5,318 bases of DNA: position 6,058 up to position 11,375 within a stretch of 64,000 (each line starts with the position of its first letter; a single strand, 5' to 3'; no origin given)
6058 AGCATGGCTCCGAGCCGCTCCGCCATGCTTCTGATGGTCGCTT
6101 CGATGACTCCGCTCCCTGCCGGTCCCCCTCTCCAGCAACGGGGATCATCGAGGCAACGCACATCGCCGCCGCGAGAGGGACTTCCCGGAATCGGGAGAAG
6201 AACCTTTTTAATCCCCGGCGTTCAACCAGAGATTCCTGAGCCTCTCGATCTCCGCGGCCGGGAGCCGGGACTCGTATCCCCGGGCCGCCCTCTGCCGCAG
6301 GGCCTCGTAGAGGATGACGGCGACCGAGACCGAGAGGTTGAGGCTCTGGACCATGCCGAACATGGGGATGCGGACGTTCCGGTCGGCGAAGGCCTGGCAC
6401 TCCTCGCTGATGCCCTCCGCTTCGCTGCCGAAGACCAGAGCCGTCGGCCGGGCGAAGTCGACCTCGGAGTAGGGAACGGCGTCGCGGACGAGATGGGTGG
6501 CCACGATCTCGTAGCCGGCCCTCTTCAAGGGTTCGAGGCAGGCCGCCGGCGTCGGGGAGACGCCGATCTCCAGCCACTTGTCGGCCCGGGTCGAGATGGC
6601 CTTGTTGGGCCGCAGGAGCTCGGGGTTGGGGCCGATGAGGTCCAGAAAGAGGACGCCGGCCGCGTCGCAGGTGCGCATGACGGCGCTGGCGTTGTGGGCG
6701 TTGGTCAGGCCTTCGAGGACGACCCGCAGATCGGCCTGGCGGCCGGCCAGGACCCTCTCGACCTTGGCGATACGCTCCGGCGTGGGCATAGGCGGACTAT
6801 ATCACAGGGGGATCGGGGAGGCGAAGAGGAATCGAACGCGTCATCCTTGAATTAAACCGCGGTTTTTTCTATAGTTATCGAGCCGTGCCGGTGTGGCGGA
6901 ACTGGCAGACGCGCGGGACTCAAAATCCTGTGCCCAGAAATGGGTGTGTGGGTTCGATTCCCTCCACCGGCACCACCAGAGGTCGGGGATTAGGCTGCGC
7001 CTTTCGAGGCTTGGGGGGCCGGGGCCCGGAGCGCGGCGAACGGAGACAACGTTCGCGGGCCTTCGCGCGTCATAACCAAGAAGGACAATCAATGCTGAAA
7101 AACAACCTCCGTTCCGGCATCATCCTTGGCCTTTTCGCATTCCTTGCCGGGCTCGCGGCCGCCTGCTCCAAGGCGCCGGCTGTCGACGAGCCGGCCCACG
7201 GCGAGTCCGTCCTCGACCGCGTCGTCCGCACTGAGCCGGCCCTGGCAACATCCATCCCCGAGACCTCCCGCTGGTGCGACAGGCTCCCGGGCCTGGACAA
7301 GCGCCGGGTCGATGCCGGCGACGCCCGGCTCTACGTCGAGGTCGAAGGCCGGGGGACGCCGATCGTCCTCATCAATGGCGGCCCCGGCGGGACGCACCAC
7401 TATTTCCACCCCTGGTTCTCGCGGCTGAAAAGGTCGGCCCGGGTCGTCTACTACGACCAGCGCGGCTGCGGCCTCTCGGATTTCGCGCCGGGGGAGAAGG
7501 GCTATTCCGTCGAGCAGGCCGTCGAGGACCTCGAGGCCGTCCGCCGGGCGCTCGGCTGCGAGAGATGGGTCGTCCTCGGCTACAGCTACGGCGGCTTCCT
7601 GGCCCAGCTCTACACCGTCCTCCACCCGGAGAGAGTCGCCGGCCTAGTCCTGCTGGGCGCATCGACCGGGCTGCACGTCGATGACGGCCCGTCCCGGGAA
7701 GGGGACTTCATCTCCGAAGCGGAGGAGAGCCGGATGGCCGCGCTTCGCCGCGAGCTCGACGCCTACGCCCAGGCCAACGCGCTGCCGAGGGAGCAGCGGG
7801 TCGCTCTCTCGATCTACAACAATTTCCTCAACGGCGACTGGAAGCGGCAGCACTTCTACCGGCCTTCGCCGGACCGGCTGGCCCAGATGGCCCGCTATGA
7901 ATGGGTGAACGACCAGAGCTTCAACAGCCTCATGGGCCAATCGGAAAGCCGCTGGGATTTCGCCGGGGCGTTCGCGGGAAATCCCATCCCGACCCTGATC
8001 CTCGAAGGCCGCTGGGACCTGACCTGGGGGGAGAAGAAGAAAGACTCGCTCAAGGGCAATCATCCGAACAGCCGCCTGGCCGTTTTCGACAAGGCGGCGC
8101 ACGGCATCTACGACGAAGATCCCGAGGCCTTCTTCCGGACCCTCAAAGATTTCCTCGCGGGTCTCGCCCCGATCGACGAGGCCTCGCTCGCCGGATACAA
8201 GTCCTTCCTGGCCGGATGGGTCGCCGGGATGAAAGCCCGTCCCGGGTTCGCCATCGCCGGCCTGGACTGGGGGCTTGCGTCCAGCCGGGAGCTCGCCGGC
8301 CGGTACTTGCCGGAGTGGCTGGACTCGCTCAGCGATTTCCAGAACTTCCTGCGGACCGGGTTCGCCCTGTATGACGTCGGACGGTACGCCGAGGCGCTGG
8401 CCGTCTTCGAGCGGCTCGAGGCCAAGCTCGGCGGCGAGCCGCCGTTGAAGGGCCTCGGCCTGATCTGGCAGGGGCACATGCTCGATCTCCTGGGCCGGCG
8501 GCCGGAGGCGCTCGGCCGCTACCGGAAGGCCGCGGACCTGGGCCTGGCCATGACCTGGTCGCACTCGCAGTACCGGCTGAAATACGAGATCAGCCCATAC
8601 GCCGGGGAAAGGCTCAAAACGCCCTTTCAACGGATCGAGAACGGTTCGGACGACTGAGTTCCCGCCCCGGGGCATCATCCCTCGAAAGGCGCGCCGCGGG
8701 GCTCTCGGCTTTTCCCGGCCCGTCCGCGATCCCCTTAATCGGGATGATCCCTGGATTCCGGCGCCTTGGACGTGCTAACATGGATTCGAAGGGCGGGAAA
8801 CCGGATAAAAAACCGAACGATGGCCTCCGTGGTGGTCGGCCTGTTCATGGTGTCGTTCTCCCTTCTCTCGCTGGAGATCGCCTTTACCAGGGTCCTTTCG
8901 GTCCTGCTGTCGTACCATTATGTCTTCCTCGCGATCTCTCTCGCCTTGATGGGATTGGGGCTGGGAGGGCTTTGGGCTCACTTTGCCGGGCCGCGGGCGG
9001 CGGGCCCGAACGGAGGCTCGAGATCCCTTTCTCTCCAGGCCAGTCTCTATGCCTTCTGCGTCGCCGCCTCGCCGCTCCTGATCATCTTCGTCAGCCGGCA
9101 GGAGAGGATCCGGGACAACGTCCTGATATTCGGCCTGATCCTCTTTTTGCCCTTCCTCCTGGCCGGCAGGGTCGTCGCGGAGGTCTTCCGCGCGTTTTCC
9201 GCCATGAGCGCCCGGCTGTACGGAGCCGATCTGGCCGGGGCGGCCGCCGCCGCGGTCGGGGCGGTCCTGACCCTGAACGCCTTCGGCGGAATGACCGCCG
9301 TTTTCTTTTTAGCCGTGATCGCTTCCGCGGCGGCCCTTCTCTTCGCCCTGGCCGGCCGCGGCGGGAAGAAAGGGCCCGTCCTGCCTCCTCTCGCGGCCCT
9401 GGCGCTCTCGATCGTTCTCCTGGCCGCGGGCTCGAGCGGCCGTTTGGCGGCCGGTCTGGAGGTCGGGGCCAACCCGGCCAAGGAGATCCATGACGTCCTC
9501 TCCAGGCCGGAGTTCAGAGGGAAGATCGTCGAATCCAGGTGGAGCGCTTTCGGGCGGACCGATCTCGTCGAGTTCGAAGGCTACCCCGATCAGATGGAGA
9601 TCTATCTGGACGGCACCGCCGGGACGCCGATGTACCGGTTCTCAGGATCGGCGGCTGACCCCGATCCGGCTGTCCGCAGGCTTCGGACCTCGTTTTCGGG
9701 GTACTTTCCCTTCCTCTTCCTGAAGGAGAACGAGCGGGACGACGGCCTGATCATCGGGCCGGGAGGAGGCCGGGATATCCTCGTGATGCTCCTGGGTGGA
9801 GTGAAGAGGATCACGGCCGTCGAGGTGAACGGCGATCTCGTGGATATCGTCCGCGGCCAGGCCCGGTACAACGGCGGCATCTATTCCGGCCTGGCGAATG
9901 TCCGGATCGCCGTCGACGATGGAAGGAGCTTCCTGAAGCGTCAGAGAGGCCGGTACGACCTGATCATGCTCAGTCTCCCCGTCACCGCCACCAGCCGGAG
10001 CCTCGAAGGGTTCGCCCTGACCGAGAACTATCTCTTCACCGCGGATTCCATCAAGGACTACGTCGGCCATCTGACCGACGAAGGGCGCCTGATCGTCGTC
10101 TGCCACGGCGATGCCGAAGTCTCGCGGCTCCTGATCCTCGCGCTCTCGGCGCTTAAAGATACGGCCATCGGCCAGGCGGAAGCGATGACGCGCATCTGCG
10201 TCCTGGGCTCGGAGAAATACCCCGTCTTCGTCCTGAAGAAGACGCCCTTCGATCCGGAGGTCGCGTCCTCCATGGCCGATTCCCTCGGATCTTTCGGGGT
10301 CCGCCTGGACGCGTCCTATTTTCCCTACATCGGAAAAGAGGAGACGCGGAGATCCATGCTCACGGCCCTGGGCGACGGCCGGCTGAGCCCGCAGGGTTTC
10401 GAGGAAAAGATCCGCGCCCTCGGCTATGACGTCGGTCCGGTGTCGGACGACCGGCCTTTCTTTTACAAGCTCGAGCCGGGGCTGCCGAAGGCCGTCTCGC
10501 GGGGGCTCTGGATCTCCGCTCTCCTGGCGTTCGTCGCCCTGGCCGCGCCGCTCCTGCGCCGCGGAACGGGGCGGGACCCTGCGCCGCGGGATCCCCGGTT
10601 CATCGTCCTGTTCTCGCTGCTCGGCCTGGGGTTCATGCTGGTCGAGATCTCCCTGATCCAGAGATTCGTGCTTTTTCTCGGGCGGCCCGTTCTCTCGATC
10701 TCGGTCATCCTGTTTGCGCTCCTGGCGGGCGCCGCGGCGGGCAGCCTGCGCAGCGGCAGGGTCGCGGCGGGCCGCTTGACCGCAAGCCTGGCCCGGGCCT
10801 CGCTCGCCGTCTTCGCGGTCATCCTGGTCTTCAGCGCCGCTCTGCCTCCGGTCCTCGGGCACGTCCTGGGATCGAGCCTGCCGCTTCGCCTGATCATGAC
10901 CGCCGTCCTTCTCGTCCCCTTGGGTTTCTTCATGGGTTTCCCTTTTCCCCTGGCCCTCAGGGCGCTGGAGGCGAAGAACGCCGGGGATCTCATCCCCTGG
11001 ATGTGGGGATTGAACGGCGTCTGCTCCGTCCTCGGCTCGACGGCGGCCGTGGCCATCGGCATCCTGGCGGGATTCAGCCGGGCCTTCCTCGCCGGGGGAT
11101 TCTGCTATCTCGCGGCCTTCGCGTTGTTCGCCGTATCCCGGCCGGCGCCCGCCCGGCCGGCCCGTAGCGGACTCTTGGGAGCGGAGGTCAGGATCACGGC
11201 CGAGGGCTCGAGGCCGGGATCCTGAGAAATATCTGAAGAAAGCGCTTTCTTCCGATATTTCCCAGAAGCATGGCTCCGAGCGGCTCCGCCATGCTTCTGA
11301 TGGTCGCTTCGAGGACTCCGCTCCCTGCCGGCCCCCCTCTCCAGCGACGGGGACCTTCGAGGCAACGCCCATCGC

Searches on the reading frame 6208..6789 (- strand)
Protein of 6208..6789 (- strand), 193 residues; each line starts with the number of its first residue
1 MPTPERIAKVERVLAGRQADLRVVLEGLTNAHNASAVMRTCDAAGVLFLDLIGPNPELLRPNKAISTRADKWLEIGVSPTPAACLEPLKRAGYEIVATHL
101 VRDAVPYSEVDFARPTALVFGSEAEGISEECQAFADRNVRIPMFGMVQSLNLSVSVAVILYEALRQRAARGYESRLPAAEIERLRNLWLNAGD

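Call 44: search_protein_families(library=pfam, proteins=[window:6208-6789:-], max_evalue=0.00001)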
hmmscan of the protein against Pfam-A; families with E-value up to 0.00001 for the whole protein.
window:6208-6789:- (193 aa): 1 family
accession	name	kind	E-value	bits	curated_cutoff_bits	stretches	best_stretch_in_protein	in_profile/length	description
PF00588.24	SpoU_methylase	-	2.4e-33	115.7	29.7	1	21-161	2-142/142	SpoU rRNA Methylase family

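Call 45: find_encoding_contigs(protein=window:6208-6789:-, flank=3000, max_places=10)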
Protein window:6208-6789:- (193 aa): 10 contigs read that carry it; 1 place shown.
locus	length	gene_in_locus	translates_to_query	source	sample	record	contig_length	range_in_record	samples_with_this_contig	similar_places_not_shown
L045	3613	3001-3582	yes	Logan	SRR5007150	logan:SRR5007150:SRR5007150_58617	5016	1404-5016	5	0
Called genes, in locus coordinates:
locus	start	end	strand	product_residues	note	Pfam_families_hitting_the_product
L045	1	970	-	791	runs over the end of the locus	?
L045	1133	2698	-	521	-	PF00561:Abhydrolase_1, PF12146:Hydrolase_4, PF12697:Abhydrolase_6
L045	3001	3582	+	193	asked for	PF00588:SpoU_methylase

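Call 46: find_homologous_proteins(query=window:6208-6789:-, max_evalue=1e-30)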
Query window:6208-6789:- (193 aa): 2025 proteins with E <= 1e-30 among 3194 candidates; the best 120 are listed.
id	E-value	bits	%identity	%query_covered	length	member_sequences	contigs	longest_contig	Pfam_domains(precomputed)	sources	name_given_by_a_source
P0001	3.0e-115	400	96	100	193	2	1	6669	PF00588.25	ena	-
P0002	5.8e-110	383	91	100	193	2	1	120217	PF00588.25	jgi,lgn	-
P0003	7.6e-110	383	92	100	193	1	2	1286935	PF00588.25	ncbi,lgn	ncbi:MAG: RNA methyltransferase [Acidobacteriota bacterium]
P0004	5.2e-106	370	88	99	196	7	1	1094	PF00588.25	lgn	-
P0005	7.2e-106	370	89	98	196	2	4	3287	PF00588.25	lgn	-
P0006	5.2e-104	364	87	100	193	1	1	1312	PF00588.25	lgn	-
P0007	3.1e-103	361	85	100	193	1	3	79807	PF00588.25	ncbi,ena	-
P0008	2.5e-98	345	82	100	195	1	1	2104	PF00588.25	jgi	jgi:tRNA (guanosine-2'-O-)-methyltransferase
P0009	3.3e-98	345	82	100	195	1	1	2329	PF00588.25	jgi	-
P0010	5.5e-98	344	84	100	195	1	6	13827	PF00588.25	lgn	-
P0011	2.0e-97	342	83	98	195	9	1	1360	PF00588.25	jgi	-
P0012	3.4e-97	341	80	100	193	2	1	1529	PF00588.25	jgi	jgi:tRNA (guanosine-2'-O-)-methyltransferase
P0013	5.1e-97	341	82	100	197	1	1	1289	PF00588.25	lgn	-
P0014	7.1e-97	340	84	98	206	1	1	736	PF00588.25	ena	-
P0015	1.0e-96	340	82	100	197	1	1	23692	PF00588.25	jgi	-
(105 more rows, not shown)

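Call 47: find_encoding_contigs(protein=P0003, flank=2500, max_places=2)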
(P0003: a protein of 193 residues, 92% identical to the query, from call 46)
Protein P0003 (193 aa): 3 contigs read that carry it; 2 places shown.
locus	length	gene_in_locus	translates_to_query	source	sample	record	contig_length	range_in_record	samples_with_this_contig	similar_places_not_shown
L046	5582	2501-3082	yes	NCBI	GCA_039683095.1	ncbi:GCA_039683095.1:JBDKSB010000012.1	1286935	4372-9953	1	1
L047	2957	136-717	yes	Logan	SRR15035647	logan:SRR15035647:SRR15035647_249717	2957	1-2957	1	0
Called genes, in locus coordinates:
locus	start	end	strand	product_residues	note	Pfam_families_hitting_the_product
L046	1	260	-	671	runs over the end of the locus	PF01807:Zn_ribbon_DnaG, PF13148:DUF3987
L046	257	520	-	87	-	PF18903:DUF5659 (weak)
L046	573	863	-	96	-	PF12728:HTH_17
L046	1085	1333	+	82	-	-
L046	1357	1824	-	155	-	PF13975:gag-asp_proteas (weak)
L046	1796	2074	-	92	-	-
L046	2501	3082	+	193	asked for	PF00588:SpoU_methylase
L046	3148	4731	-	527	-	PF13365:Trypsin_2, PF00595:PDZ (weak), PF13180:PDZ_2, PF19805:DUF6288 (faint), PF00595:PDZ, PF13180:PDZ_2, PF17820:PDZ_6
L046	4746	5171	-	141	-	-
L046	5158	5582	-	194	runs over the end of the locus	PF07638:Sigma70_ECF (faint), PF04542:Sigma70_r2, PF04545:Sigma70_r4, PF08281:Sigma70_r4_2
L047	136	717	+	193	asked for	PF00588:SpoU_methylase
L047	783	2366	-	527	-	PF13365:Trypsin_2, PF00595:PDZ (weak), PF13180:PDZ_2, PF19805:DUF6288 (faint), PF00595:PDZ, PF13180:PDZ_2, PF17820:PDZ_6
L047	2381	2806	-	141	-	-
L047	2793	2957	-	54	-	?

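Call 48: find_encoding_contigs(protein=P0002, flank=2500, max_places=2)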
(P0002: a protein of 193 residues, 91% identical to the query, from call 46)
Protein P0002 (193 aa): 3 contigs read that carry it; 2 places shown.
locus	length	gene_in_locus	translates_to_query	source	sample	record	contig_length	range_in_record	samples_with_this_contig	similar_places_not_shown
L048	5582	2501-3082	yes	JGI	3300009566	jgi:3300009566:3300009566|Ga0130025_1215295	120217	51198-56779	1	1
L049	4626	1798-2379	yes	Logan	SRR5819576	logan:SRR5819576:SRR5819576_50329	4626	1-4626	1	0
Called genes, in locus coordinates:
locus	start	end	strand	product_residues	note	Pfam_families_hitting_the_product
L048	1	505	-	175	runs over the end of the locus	-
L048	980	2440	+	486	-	PF01433:Peptidase_M1 (faint)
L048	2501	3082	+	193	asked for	PF00588:SpoU_methylase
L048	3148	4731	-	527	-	PF13365:Trypsin_2, PF00595:PDZ, PF13180:PDZ_2, PF17820:PDZ_6, PF19805:DUF6288 (faint), PF00595:PDZ (weak), PF13180:PDZ_2, PF17820:PDZ_6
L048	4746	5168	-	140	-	-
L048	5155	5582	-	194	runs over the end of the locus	PF07638:Sigma70_ECF (faint), PF04542:Sigma70_r2, PF04545:Sigma70_r4, PF08281:Sigma70_r4_2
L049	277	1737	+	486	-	PF01433:Peptidase_M1 (faint)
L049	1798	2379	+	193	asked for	PF00588:SpoU_methylase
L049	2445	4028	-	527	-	PF13365:Trypsin_2, PF00595:PDZ, PF13180:PDZ_2, PF17820:PDZ_6, PF19805:DUF6288 (faint), PF00595:PDZ (weak), PF13180:PDZ_2, PF17820:PDZ_6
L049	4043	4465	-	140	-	-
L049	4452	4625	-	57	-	?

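Call 49: find_encoding_contigs(protein=P0007, flank=2500, max_places=2)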
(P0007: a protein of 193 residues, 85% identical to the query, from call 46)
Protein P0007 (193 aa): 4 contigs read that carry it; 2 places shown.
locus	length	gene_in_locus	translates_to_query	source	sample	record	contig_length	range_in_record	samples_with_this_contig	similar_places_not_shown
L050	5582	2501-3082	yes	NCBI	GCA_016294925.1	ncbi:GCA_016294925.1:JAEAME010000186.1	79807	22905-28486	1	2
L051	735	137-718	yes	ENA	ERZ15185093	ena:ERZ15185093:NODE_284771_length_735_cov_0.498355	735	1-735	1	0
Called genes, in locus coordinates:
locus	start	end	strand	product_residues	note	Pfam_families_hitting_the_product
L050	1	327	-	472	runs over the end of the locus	PF00691:OmpA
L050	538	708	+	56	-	-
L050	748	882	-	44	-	-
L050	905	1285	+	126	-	-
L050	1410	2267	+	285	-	PF02517:Rce1-like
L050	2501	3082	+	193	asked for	PF00588:SpoU_methylase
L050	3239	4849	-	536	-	PF13365:Trypsin_2, PF00595:PDZ, PF13180:PDZ_2, PF17820:PDZ_6, PF00595:PDZ (weak), PF13180:PDZ_2, PF17820:PDZ_6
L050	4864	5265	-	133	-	-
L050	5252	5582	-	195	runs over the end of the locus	PF07638:Sigma70_ECF (faint), PF04542:Sigma70_r2, PF04545:Sigma70_r4, PF08281:Sigma70_r4_2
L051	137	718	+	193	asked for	PF00588:SpoU_methylase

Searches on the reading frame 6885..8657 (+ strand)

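Call 44: search_protein_families(library=pfam, proteins=[window:6885-8657:+], max_evalue=0.00001)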
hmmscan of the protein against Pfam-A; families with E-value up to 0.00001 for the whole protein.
window:6885-8657:+ (590 aa): 3 families
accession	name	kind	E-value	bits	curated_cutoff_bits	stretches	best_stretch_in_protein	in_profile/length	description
PF00561.26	Abhydrolase_1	-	1e-28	101.1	25.8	1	159-413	2-245/245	alpha/beta hydrolase fold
PF12697.13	Abhydrolase_6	-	2.4e-16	61.5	26.3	1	160-418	1-216/217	Alpha/beta hydrolase family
PF12146.15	Hydrolase_4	-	3.3e-12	46.7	27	1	177-411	23-237/239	Serine aminopeptidase, S33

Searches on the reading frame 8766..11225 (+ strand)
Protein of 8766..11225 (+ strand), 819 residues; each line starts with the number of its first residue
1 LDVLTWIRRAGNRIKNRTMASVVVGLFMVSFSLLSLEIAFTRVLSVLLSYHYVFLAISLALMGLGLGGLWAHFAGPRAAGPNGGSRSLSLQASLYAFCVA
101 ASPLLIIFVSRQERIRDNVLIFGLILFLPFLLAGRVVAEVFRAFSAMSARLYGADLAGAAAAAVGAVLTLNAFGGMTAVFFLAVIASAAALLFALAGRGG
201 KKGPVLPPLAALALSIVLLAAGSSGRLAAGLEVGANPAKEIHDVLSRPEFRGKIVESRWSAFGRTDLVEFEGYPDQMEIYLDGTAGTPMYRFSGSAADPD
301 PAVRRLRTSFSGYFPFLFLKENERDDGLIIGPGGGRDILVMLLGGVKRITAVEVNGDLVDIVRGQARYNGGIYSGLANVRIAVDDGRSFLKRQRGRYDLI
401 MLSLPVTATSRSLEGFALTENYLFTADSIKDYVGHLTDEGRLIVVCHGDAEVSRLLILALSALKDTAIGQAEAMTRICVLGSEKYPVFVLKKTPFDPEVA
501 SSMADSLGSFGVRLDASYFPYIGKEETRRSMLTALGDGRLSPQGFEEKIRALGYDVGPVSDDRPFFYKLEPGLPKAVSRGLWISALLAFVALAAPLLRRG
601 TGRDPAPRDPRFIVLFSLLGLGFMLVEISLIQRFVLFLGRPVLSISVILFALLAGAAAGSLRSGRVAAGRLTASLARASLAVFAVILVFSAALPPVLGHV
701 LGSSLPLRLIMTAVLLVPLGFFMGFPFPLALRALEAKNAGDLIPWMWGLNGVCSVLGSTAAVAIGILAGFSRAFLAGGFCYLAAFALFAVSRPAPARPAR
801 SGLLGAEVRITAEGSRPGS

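Call 44: search_protein_families(library=pfam, proteins=[window:8766-11225:+], max_evalue=0.00001)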
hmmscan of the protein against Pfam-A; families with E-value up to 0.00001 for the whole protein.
window:8766-11225:+ (819 aa): 0 families

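Call 55: find_homologous_proteins(query=window:8766-11225:+, max_evalue=1e-50)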
Query window:8766-11225:+ (819 aa): 1327 proteins with E <= 1e-50 among 8000 candidates; the best 120 are listed.
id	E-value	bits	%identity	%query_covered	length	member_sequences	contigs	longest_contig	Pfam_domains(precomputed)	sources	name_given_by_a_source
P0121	0.0e+0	1493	89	95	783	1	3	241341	-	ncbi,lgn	ncbi:MAG: hypothetical protein ABFD52_06875 [Acidobacteriota bacterium]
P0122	0.0e+0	1140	70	95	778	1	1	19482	-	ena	-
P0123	1.7e-256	871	53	95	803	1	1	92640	-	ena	-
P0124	3.8e-253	860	52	95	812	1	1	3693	-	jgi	jgi:hypothetical protein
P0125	2.1e-252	858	52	93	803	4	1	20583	-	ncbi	-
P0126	2.9e-252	857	53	95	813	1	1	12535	-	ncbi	-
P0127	1.7e-251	855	52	95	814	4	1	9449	-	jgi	jgi:hypothetical protein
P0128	1.7e-251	855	53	93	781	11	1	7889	-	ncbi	-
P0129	2.0e-251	855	52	95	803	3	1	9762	-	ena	-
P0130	1.1e-249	849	51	95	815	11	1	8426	-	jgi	jgi:hypothetical protein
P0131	1.4e-248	845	52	95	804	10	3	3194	-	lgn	-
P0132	2.9e-248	844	51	95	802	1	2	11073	-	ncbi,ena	-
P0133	5.0e-248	843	52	95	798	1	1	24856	-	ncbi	-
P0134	8.2e-248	843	52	95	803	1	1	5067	-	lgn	-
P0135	3.0e-246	837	51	95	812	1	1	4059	-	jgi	-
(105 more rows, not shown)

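Call 56: find_encoding_contigs(protein=P0121, flank=2500, max_places=2)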
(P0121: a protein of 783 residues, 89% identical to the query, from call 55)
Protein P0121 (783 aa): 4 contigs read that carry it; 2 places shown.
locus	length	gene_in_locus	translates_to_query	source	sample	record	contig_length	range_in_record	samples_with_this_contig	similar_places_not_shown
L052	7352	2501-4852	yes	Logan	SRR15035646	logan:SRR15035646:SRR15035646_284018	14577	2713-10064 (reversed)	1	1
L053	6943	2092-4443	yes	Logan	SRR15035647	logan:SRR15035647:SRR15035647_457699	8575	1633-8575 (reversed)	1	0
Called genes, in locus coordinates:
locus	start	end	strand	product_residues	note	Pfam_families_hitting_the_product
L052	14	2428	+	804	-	PF00069:Pkinase, PF07714:PK_Tyr_Ser-Thr, PF24885:TPR_NPHP3, PF13374:TPR_10, PF13424:TPR_12, PF17874:TPR_MalT, PF13424:TPR_12, PF13374:TPR_10, +24 more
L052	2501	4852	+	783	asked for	-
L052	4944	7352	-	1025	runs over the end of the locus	PF13620:CarboxypepD_reg, PF13715:CarbopepD_reg_2, PF25183:OMP_b-brl_4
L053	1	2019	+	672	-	?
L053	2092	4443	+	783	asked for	-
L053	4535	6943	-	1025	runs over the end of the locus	PF13620:CarboxypepD_reg, PF13715:CarbopepD_reg_2, PF25183:OMP_b-brl_4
